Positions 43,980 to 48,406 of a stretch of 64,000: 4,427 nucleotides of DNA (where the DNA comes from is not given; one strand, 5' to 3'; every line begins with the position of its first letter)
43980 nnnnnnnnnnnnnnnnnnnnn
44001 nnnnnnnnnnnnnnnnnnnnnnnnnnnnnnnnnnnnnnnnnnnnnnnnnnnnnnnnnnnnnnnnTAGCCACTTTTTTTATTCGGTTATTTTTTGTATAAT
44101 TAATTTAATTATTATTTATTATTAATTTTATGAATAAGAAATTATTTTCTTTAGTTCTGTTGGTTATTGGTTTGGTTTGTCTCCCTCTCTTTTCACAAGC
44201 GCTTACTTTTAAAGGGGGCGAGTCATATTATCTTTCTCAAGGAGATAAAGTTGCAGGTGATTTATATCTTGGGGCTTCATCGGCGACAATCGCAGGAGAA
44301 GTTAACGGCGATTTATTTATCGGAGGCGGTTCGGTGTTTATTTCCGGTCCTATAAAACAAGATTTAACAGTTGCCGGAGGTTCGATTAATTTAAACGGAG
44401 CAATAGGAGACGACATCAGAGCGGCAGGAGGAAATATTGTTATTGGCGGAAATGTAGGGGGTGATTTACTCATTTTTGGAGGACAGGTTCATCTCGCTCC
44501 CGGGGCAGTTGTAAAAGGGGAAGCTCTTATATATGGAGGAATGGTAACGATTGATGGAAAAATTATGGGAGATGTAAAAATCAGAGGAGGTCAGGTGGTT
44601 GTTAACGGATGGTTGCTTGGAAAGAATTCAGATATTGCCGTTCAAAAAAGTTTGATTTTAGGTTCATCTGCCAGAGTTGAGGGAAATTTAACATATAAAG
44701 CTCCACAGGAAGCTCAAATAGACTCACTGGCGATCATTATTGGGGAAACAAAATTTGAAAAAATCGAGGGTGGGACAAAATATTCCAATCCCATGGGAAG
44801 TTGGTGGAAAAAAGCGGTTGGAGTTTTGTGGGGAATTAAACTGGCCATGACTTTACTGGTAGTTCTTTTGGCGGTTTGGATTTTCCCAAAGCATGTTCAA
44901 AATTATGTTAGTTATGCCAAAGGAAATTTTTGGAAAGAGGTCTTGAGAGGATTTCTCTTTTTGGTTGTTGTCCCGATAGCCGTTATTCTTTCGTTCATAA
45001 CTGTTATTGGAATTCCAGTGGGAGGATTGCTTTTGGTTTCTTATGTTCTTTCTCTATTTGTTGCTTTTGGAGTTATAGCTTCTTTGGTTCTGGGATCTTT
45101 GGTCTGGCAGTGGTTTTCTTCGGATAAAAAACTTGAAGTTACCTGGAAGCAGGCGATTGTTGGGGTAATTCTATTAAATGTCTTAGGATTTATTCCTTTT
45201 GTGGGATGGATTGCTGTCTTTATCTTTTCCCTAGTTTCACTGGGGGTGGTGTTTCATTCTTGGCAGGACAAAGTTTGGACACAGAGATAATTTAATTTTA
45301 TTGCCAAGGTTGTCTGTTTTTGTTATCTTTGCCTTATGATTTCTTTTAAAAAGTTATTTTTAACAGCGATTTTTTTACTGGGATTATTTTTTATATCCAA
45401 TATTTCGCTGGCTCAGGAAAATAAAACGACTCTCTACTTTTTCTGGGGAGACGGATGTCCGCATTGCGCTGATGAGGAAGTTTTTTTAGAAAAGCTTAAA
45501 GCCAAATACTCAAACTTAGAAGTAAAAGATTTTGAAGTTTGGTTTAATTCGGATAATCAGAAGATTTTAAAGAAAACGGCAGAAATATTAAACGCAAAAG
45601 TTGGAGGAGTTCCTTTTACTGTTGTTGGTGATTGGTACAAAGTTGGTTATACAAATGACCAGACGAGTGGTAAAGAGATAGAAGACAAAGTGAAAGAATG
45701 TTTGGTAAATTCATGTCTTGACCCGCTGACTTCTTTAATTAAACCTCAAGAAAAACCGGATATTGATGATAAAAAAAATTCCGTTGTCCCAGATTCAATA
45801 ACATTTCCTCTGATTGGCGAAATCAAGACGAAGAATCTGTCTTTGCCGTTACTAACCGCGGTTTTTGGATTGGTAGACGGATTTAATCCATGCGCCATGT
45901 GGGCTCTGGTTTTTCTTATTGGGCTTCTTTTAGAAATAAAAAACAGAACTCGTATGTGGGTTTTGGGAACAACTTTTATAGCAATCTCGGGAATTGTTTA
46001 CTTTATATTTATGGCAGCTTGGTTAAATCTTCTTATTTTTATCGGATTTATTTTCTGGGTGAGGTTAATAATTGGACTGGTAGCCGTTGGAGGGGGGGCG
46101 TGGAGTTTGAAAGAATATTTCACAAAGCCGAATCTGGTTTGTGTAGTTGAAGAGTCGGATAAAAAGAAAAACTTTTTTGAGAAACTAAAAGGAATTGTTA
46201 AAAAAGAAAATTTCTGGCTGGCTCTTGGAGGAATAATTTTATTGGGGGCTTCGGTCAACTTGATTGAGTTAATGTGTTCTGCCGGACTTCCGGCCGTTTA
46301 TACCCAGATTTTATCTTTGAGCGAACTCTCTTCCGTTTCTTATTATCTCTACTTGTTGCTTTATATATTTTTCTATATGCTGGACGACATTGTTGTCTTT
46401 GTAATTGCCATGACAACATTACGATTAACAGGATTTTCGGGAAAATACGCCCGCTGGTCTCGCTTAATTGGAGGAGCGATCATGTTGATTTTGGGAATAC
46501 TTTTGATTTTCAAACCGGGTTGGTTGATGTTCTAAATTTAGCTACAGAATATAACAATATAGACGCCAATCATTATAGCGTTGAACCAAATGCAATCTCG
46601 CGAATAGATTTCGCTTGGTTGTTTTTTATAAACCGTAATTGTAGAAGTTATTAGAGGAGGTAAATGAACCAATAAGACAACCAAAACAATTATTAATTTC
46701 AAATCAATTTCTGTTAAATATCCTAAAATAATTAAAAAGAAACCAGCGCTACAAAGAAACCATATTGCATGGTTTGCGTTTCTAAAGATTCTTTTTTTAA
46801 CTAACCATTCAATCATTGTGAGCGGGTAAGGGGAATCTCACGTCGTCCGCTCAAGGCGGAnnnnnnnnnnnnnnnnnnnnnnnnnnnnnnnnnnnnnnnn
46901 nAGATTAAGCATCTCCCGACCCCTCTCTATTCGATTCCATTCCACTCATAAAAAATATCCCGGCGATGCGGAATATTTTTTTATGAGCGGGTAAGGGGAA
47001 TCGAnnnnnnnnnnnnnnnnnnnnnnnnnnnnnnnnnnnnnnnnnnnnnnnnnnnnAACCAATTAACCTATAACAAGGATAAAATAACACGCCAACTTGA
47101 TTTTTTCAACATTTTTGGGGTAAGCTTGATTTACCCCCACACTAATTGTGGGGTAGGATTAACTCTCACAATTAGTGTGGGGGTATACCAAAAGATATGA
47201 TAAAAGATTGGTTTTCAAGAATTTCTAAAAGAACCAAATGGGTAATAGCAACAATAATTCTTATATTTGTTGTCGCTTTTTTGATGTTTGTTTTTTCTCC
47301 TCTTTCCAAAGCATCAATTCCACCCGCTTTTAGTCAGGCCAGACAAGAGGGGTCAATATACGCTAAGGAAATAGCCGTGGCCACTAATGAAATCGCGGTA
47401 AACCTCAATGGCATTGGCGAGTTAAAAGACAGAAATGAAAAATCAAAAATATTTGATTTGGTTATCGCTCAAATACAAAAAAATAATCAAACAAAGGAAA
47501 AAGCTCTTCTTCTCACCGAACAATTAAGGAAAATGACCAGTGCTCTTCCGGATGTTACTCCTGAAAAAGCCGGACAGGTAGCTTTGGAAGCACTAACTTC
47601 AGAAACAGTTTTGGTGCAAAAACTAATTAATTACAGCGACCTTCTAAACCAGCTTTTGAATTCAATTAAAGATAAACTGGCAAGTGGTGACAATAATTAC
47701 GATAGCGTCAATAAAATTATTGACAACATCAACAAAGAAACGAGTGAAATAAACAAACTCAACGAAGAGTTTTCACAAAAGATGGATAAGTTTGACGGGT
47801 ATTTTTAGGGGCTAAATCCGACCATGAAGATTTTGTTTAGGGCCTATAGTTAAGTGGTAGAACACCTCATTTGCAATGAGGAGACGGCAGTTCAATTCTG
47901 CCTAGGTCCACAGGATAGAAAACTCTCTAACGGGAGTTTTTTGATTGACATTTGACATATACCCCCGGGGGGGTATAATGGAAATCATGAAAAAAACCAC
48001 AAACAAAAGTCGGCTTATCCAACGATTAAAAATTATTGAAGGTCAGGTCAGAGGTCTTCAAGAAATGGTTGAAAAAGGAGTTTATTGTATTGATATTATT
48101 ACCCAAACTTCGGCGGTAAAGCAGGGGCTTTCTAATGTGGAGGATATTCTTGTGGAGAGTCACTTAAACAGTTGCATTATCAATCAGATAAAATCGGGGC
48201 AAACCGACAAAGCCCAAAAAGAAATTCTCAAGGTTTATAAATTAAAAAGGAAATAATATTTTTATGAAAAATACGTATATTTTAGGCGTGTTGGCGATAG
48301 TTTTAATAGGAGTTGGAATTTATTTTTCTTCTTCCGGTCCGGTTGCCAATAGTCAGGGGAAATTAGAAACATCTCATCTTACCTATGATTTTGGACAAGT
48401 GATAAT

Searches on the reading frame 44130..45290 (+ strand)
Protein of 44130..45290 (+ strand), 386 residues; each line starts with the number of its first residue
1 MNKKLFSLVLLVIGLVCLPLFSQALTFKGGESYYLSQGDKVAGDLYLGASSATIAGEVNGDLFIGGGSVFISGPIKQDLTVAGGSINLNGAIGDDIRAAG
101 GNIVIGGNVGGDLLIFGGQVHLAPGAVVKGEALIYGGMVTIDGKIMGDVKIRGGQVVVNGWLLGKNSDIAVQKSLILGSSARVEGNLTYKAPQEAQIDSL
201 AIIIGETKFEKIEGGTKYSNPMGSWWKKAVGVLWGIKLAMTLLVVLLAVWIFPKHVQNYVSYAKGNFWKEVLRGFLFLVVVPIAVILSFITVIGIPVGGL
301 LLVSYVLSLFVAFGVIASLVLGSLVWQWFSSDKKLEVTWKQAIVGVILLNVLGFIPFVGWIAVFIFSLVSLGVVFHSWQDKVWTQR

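Call 11: search_protein_families(library=pfam, max_evalue=0.01, proteins=[window:44130-45290:+])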
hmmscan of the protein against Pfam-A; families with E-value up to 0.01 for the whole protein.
window:44130-45290:+ (386 aa): 1 family
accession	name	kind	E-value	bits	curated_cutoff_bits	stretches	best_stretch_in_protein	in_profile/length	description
PF04519.19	Bactofilin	-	6.4e-07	30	27.9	0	99-153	16-66/98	Polymer-forming cytoskeletal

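Call 41: find_homologous_proteins(query=window:44130-45290:+, max_evalue=1e-20)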
Query window:44130-45290:+ (386 aa): 170 proteins with E <= 1e-20 among 8000 candidates; the best 120 are listed.
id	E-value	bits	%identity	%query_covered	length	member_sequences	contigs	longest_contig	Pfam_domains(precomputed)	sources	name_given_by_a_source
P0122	2.1e-242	822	100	100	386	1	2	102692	PF26514.1,PF04519.20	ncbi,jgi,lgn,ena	ncbi:MAG: polymer-forming cytoskeletal protein [Candidatus Paceibacterota bacterium]|jgi:hypothetica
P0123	9.7e-73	264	38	98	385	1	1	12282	-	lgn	-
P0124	6.1e-67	245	36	99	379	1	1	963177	PF04519.20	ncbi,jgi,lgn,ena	ncbi:MAG: hypothetical protein WC526_03340 [Patescibacteria group bacterium]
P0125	7.4e-66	241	37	98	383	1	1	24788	PF26514.1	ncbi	ncbi:hypothetical protein ACFL3E_01470 [Patescibacteria group bacterium]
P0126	3.6e-65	239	37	99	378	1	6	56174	PF26514.1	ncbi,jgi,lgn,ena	-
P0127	5.0e-65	238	39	90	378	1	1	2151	PF26514.1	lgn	-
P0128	5.6e-63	232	37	99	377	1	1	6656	PF26514.1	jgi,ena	-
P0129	1.5e-62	230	38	97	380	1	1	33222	PF26514.1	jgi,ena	-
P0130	5.2e-62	228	34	95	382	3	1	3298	PF26514.1,PF04519.20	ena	-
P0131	5.0e-61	225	36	96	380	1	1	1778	PF04519.20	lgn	-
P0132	4.3e-60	222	36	93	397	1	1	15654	PF26514.1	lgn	-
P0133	5.6e-60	222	35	100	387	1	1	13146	PF26514.1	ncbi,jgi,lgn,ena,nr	ncbi:hypothetical protein KKH36_01660 [Patescibacteria group bacterium]|nr:hypothetical protein [Pat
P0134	1.7e-59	220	35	96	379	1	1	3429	PF26514.1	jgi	jgi:hypothetical protein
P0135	1.9e-59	220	38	96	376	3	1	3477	PF26514.1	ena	-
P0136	5.8e-59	218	38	97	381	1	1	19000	PF26514.1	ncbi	-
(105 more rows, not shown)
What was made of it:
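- Tried and rejected: The nearest bactofilin-like homologue is 38% identical (call 41).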

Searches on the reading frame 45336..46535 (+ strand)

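Call 11: search_protein_families(library=pfam, max_evalue=0.01, proteins=[window:45336-46535:+])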
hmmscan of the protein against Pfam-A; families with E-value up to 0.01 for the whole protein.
window:45336-46535:+ (399 aa): 1 family
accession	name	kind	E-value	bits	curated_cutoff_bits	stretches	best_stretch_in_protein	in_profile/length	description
PF08534.16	Redoxin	-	1.7e-05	25.1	26.6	1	23-99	21-93/148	Redoxin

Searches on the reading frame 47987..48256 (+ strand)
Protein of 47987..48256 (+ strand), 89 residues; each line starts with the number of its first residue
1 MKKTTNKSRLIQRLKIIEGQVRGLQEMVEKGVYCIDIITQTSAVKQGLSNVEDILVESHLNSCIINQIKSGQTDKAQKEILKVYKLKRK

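Call 71: search_protein_families(library=ncbifam, max_evalue=0.01, proteins=[window:47987-48256:+])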
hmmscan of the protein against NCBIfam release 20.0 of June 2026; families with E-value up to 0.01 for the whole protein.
window:47987-48256:+ (89 aa): 3 families
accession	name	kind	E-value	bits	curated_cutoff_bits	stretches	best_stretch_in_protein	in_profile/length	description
NF052430.1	repress_RicR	exception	4.7e-18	65.6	175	1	5-78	6-79/93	copper-sensing transcriptional repressor RicR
NF008464.0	PRK11352.1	equivalog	3.7e-06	27.2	133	1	4-74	5-76/91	formaldehyde-responsive transcriptional repressor FrmR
NF011613.0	PRK15039.1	equivalog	6.3e-06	26.8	138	1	5-84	6-85/90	Ni(II)/Co(II)-binding transcriptional repressor RcnR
